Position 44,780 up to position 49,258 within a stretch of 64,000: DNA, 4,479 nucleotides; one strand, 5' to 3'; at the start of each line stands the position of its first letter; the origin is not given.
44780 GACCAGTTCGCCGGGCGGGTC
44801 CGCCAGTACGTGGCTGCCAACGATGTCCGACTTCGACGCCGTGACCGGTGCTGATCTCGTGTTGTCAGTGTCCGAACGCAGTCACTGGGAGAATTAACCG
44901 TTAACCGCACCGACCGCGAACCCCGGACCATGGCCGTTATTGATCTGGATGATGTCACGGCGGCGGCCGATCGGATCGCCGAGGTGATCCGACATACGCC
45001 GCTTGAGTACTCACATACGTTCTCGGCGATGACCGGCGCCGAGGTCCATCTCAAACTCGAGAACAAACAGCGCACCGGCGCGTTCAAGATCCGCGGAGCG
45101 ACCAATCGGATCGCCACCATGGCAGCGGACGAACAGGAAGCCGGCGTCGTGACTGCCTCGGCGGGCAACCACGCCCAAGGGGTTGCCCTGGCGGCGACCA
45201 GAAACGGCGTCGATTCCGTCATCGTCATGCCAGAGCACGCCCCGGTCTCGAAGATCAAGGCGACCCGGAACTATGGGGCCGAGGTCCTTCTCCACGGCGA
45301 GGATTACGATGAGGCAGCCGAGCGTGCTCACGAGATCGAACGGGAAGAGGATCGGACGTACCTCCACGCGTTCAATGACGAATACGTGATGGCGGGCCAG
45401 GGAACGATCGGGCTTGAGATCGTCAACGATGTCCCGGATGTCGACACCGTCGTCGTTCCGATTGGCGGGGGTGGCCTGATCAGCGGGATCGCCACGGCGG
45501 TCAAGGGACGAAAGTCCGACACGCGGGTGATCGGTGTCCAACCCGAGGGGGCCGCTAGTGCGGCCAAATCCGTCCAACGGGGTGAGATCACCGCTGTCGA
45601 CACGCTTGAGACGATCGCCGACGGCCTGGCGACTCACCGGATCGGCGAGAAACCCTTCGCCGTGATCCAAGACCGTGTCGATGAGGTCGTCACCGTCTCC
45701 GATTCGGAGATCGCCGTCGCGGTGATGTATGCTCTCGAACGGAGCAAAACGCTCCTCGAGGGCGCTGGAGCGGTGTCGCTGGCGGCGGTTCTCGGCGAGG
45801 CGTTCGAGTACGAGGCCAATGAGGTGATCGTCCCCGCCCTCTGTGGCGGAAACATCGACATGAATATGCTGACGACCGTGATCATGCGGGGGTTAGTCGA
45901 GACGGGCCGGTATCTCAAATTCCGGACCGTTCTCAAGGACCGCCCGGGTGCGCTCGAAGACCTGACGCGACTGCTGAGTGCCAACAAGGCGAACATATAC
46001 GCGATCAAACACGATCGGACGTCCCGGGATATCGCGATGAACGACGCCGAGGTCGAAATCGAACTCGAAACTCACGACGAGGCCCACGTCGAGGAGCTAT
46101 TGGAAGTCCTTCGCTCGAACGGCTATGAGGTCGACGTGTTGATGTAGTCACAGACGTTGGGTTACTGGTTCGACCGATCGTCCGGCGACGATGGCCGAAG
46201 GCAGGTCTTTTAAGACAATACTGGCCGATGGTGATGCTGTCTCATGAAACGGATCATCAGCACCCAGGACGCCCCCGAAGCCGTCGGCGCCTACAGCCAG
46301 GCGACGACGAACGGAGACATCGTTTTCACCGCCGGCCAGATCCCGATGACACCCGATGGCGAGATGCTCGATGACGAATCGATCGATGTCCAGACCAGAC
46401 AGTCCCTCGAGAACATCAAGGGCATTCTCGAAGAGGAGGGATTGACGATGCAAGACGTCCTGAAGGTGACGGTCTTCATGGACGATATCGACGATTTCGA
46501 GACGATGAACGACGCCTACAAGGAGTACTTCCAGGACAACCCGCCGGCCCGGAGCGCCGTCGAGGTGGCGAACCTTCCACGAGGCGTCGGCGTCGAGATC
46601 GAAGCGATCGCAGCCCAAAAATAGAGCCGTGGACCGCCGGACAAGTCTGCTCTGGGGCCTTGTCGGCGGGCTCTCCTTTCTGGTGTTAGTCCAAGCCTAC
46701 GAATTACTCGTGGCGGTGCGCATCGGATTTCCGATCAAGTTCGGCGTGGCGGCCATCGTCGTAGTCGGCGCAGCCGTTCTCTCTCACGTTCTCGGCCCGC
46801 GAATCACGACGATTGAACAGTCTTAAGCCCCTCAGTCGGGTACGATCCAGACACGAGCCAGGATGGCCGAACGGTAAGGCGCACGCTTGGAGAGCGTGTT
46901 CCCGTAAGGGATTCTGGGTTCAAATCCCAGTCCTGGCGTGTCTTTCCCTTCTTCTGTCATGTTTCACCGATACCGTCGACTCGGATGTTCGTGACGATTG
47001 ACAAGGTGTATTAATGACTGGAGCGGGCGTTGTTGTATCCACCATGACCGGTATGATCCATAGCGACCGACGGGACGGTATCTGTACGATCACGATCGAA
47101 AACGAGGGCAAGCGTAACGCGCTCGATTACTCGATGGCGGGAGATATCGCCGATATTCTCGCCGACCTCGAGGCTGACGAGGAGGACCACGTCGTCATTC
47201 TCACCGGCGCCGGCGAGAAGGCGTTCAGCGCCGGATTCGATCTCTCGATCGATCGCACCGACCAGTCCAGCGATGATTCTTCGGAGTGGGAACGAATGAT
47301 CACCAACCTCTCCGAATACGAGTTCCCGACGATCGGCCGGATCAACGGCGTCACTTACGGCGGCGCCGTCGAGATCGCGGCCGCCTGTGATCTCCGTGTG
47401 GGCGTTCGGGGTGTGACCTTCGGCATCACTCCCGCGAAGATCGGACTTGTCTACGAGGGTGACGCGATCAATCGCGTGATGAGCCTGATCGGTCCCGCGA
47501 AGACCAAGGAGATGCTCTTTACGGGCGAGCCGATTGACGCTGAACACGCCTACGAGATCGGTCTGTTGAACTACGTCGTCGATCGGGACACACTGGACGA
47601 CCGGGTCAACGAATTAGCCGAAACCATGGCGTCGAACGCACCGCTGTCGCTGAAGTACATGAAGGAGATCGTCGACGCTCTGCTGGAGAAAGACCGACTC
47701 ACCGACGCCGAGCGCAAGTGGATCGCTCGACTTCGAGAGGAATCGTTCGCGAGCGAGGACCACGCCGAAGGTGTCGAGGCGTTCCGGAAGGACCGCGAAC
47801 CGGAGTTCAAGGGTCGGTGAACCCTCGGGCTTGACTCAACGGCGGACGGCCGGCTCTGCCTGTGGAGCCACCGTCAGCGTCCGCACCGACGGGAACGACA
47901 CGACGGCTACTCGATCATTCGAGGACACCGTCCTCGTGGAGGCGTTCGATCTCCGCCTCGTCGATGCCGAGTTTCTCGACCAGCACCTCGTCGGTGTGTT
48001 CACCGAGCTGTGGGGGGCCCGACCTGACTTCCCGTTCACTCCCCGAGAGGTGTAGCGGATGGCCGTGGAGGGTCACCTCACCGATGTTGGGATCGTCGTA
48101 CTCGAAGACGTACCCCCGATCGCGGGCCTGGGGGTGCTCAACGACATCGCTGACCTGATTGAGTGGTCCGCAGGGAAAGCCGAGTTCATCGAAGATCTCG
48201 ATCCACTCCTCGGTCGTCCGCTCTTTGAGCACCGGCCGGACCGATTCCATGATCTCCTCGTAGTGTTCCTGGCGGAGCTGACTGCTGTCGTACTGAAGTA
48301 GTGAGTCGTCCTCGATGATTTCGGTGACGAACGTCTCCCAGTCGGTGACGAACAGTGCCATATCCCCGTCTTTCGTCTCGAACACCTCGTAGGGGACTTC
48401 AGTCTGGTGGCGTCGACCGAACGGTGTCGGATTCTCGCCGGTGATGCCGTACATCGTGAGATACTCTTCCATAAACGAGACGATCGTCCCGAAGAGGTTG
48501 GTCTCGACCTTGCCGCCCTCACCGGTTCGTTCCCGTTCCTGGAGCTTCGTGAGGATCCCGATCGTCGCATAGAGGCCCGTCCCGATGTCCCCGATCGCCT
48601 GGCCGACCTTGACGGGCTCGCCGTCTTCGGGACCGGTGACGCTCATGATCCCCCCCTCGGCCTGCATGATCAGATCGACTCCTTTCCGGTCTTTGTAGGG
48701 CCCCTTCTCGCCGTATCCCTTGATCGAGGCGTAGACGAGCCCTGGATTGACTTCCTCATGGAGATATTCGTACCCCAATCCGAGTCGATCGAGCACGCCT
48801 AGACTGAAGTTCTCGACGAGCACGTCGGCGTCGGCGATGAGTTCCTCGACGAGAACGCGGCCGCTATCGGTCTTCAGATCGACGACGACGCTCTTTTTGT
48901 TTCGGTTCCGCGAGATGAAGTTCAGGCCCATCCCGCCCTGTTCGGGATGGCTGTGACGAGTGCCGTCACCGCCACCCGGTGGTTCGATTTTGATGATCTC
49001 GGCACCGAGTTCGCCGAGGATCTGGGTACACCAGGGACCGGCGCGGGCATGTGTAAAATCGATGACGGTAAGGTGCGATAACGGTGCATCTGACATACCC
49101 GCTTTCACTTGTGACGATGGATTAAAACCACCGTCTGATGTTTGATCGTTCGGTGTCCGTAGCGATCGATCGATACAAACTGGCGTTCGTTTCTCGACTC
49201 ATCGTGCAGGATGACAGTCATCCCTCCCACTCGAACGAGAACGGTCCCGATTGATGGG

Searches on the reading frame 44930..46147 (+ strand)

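Call 33: search_protein_families(library=pfam, proteins=[window:44930-46147:+], max_evalue=0.00001)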
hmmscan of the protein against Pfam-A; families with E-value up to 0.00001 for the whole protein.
window:44930-46147:+ (405 aa): 2 families
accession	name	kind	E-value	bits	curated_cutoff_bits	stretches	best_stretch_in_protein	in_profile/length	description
PF00291.31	PALP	-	3.2e-81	273.3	35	1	18-306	3-295/295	Pyridoxal-phosphate dependent enzyme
PF13291.12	ACT_4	-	7.9e-08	33.3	27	1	332-396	10-71/80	ACT domain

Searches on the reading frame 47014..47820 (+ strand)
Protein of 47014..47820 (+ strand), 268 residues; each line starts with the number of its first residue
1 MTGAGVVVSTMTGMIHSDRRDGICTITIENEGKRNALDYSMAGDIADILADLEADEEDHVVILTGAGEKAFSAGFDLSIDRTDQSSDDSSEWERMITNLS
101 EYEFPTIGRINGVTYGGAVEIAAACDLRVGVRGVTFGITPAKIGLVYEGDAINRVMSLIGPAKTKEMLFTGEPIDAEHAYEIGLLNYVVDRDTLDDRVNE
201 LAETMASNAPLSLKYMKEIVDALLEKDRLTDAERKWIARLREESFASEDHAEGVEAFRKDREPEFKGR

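Call 33: search_protein_families(library=pfam, proteins=[window:47014-47820:+], max_evalue=0.00001)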
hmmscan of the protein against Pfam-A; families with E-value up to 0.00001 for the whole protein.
window:47014-47820:+ (268 aa): 2 families
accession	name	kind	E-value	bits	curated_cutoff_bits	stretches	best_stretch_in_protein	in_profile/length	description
PF00378.25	ECH_1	-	1.9e-42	145.8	27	1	20-267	3-250/251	Enoyl-CoA hydratase/isomerase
PF16113.10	ECH_2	-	4e-23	82.9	27.2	1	24-244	2-229/335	Enoyl-CoA hydratase/isomerase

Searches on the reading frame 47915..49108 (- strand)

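Call 33: search_protein_families(library=pfam, proteins=[window:47915-49108:-], max_evalue=0.00001)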
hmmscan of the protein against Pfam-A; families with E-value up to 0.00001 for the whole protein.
window:47915-49108:- (397 aa): 1 family
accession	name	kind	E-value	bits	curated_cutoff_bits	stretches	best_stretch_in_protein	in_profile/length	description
PF02515.22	CoA_transf_3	-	2e-113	379.6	23.3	1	10-372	1-366/366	CoA-transferase family III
